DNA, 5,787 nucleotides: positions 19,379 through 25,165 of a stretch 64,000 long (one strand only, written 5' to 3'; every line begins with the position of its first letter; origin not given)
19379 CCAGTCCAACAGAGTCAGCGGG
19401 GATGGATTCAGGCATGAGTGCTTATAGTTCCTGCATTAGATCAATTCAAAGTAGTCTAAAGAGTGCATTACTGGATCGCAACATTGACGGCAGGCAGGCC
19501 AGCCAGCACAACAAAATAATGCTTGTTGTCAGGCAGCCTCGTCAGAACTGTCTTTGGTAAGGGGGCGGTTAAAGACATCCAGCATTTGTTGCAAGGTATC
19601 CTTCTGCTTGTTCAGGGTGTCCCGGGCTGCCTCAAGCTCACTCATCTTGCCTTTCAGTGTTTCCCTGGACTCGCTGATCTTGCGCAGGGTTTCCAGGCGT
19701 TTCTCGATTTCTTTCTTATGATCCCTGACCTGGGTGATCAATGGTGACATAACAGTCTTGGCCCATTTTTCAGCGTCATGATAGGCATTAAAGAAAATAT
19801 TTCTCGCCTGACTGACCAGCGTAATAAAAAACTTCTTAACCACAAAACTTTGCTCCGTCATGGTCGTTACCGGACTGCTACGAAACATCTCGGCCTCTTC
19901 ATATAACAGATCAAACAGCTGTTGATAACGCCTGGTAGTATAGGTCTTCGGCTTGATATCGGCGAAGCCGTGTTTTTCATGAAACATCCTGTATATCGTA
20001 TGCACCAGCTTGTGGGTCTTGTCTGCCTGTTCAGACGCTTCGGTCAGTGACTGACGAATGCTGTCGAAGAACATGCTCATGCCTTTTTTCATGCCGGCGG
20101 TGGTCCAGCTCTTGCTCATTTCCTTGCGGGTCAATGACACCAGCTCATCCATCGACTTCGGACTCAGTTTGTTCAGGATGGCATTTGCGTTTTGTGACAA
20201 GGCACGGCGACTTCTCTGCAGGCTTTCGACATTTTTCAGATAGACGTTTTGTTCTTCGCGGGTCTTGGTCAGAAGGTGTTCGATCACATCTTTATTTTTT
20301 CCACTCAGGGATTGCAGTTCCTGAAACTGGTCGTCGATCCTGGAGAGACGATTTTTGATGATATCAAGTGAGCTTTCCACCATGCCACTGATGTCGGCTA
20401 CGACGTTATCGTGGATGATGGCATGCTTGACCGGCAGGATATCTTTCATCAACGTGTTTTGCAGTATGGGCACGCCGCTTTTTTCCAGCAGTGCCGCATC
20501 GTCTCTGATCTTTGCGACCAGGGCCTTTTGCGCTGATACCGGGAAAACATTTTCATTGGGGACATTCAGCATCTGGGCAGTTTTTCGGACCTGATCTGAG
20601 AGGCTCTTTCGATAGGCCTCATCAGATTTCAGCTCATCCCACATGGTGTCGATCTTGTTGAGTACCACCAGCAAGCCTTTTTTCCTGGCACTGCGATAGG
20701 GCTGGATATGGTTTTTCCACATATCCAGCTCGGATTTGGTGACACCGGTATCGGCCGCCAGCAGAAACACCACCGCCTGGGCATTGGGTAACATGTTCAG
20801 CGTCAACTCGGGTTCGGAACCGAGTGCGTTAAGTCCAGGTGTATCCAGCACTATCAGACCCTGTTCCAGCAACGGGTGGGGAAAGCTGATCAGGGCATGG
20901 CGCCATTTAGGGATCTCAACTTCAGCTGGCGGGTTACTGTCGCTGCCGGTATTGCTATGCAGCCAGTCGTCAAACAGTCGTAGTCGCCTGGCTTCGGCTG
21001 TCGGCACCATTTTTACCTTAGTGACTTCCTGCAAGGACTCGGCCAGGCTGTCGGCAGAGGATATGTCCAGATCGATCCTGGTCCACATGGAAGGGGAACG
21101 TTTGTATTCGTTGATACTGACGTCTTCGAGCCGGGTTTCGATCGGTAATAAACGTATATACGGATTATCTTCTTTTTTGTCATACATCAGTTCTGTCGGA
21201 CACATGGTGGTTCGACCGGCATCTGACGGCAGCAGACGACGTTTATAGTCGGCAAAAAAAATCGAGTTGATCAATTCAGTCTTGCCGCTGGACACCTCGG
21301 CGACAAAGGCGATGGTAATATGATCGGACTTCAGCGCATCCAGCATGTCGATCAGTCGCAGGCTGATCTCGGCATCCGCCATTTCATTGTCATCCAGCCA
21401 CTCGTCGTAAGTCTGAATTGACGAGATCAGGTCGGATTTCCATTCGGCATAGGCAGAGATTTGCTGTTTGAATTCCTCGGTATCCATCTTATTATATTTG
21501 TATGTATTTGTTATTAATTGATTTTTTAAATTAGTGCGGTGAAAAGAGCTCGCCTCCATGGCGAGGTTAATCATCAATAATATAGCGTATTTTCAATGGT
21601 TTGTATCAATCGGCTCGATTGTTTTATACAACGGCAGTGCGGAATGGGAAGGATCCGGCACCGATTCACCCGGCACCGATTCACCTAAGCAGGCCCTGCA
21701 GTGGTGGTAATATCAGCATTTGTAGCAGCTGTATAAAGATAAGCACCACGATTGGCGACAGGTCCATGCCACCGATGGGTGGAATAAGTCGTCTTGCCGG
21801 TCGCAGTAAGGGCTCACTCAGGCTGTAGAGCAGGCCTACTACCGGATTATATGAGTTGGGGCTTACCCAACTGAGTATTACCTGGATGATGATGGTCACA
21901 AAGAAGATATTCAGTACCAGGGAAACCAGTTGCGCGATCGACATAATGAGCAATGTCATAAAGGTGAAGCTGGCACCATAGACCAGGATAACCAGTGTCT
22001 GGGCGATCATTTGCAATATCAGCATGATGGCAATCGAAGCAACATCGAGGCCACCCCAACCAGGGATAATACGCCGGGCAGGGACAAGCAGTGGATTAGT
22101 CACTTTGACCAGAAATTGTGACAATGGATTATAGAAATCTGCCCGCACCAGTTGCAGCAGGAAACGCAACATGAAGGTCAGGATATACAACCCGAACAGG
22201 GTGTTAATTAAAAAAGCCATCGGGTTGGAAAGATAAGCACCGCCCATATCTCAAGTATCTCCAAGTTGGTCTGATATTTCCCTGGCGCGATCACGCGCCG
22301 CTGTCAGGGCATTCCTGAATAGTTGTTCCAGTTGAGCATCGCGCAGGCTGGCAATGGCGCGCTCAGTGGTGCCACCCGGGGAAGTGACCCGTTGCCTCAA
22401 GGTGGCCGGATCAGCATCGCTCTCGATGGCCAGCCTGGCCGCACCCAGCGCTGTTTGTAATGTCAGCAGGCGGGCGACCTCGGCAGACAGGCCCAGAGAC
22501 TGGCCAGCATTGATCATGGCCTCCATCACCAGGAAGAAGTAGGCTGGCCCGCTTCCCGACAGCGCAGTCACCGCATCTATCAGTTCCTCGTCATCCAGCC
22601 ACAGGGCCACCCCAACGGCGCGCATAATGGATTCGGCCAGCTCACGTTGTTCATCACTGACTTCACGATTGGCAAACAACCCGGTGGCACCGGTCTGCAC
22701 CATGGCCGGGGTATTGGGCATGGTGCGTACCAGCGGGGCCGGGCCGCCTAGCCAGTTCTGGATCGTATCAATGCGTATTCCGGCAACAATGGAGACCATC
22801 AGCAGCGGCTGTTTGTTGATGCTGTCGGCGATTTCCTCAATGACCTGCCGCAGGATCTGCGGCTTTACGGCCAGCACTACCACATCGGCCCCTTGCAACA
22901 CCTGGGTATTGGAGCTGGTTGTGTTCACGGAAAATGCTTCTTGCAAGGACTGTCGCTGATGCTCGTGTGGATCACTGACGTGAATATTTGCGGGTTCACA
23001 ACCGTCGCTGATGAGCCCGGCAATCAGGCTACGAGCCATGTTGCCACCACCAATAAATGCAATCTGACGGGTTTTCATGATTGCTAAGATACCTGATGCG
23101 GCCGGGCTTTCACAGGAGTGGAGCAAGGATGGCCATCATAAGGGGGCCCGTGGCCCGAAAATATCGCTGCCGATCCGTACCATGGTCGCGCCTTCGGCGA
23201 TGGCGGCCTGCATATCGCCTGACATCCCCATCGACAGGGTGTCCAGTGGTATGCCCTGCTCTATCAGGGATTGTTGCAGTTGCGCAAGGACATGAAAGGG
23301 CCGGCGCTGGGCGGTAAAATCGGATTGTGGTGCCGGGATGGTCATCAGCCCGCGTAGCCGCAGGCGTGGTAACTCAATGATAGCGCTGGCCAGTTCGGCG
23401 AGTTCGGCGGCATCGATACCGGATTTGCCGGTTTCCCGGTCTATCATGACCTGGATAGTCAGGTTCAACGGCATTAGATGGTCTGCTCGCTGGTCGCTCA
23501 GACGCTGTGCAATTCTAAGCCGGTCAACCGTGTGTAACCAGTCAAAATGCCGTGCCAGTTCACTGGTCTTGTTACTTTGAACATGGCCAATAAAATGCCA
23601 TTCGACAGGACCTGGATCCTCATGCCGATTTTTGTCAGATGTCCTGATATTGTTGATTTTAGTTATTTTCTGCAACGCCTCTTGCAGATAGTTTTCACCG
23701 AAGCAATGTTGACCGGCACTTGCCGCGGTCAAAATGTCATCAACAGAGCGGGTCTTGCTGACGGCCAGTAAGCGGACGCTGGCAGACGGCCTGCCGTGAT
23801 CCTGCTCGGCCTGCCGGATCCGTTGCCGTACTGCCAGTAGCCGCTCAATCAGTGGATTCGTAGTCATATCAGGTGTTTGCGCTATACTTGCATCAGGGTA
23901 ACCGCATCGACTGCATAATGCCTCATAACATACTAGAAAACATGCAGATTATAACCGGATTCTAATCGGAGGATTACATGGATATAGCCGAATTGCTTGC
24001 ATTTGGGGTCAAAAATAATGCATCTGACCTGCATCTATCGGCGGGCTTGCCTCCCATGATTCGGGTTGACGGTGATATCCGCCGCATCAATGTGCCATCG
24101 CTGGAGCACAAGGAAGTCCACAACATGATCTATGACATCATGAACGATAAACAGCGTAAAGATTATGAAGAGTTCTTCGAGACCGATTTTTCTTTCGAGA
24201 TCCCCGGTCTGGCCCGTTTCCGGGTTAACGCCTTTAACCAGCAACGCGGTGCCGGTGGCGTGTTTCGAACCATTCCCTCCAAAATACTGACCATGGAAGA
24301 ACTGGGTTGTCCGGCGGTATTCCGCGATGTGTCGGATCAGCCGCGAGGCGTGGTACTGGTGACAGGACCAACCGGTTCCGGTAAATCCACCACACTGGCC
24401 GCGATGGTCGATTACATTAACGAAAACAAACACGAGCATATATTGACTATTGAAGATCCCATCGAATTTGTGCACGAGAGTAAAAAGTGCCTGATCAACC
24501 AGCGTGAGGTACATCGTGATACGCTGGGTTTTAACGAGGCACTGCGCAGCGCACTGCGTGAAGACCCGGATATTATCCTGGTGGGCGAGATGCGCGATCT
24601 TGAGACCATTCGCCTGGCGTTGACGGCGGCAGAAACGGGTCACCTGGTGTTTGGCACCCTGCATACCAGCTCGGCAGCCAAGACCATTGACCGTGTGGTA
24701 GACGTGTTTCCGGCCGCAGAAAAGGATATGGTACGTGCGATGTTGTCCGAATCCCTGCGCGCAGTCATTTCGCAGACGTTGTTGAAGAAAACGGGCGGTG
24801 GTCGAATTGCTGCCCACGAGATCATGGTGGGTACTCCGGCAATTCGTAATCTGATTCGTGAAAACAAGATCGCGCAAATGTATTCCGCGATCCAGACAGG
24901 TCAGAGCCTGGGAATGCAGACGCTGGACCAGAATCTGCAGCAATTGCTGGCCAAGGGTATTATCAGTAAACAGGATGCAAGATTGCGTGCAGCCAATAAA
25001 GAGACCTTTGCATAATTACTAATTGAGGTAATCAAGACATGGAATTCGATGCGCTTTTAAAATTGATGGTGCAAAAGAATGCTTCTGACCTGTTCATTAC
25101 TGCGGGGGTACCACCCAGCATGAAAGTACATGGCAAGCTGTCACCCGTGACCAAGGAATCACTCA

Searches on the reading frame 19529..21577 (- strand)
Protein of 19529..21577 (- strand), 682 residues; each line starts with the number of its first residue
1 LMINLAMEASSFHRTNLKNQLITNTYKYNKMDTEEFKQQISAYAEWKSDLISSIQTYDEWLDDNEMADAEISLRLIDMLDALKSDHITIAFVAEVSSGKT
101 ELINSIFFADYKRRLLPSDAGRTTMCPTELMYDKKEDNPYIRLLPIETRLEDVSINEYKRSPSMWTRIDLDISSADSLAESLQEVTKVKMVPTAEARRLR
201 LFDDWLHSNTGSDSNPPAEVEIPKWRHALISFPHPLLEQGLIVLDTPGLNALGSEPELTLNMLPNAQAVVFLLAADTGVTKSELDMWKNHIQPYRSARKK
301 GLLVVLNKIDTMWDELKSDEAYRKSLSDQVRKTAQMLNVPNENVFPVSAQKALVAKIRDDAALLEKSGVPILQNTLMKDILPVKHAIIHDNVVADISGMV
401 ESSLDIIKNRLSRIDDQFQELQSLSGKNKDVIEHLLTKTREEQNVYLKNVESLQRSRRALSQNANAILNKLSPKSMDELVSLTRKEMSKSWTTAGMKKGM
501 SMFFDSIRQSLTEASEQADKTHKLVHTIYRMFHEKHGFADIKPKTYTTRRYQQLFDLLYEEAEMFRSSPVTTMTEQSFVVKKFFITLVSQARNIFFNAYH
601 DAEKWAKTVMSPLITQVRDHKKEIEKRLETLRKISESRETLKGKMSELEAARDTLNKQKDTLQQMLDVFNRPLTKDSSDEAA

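Call 51: search_protein_families(library=pfam, proteins=[window:19529-21577:-], max_evalue=0.0001)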
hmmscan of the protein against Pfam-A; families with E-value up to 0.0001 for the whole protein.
window:19529-21577:- (682 aa): 2 families
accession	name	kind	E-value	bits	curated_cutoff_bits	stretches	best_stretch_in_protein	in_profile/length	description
PF00350.29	Dynamin_N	-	6e-15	56.1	27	1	89-308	1-167/168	Dynamin family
PF00009.33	GTP_EFTU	-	5.9e-07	29.7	26.5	0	241-354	71-174/188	Elongation factor Tu GTP binding domain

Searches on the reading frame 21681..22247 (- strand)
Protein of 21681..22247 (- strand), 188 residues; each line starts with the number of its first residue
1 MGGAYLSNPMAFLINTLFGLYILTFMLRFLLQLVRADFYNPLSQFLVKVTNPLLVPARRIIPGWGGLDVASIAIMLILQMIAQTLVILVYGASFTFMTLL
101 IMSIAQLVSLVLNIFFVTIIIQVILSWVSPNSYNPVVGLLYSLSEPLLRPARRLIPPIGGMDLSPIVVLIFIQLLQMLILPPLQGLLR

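Call 50: search_protein_families(library=pfam, proteins=[window:21681-22247:-], max_evalue=0.0001)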
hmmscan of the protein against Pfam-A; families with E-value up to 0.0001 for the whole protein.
window:21681-22247:- (188 aa): 1 family
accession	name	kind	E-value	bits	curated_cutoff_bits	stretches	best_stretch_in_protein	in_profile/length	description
PF02325.22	YGGT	-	6.5e-39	132.6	27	2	110-179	2-70/70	YGGT family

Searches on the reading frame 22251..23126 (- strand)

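Call 53: search_protein_families(library=pfam, proteins=[window:22251-23126:-], max_evalue=0.0001)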
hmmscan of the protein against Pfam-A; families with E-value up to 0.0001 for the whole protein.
window:22251-23126:- (291 aa): 3 families
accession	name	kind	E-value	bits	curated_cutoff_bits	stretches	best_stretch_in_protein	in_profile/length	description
PF14748.11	P5CR_dimer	-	3.2e-36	124.2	25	1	180-283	1-104/105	Pyrroline-5-carboxylate reductase dimerisation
PF03807.23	F420_oxidored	-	6.6e-21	75.2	21.6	1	21-116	1-94/94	NADP oxidoreductase coenzyme F420-dependent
PF03446.21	NAD_binding_2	-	3e-05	24.5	21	1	21-110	1-90/161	NAD binding domain of 6-phosphogluconate dehydrogenase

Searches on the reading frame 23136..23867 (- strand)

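Call 53: search_protein_families(library=pfam, proteins=[window:23136-23867:-], max_evalue=0.0001)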
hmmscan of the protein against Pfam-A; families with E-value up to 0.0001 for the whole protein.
window:23136-23867:- (243 aa): 1 family
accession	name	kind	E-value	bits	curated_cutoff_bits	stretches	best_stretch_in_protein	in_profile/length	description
PF01168.26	Ala_racemase_N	-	1.7e-23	83.9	24.1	1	12-239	5-218/220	Alanine racemase, N-terminal domain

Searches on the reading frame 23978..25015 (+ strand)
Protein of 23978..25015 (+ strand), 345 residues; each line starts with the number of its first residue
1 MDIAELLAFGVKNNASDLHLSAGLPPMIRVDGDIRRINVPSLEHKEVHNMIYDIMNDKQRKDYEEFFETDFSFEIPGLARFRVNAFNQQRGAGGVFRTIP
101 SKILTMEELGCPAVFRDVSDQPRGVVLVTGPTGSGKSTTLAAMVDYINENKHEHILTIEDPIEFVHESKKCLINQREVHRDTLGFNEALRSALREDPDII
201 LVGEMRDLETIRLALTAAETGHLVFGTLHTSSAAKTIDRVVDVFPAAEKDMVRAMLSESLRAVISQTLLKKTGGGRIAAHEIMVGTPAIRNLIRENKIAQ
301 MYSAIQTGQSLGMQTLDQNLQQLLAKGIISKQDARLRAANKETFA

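Call 51: search_protein_families(library=pfam, proteins=[window:23978-25015:+], max_evalue=0.0001)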
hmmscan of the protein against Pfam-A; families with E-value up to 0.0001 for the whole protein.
window:23978-25015:+ (345 aa): 4 families
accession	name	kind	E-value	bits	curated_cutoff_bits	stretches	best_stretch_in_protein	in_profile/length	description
PF00437.27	T2SSE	-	1.3e-51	175.8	24.9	1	11-271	20-280/370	Type II/IV secretion system protein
PF25199.1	nSTAND_NTPase5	-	1.5e-05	25.3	34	1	118-168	36-86/145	Novel STAND NTPase 5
PF13191.12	AAA_16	-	4.7e-05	24.4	32.6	0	115-154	16-52/167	AAA ATPase domain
PF13555.12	AAA_29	-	6.5e-05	23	27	0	121-144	20-43/61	P-loop containing region of AAA domain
